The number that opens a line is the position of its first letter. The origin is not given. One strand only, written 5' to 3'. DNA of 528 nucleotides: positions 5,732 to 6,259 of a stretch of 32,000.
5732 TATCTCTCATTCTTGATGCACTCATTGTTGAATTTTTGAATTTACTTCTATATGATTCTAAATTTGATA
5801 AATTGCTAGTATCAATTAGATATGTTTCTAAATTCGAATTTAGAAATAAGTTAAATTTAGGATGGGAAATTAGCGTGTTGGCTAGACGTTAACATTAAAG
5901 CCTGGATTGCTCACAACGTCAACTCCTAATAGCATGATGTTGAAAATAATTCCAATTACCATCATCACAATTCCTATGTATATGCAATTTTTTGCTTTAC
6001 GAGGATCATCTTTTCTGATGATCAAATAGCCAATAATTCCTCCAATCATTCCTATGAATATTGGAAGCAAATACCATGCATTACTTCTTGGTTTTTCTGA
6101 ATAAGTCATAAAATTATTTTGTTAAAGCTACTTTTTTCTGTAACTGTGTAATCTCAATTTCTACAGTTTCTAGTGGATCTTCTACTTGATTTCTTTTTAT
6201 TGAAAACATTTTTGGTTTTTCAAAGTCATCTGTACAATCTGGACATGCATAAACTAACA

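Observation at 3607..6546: Four copies of a 27-nt element containing a perfect 22-bp palindrome, all intergenic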

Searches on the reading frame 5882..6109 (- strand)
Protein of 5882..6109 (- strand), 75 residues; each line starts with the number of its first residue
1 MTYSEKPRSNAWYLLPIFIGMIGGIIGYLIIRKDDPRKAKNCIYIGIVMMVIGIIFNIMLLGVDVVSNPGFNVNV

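Call 10: search_protein_families(library=pfam, proteins=[window:5882-6109:-], max_evalue=0.01)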
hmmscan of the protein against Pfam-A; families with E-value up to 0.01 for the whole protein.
window:5882-6109:- (75 aa): 4 families
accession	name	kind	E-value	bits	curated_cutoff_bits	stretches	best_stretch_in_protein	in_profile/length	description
PF14074.11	DUF4257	-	0.00057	20.5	27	1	15-63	3-54/81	Protein of unknown function (DUF4257)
PF09991.14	DUF2232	-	0.00072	19.2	27.8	1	15-66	63-111/290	Predicted membrane protein (DUF2232)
PF12036.14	DUF3522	-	0.003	18.2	29.3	1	6-59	114-170/188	Protein of unknown function (DUF3522)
PF03595.22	SLAC1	-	0.0035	17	27.9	1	9-61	135-188/331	Voltage-dependent anion channel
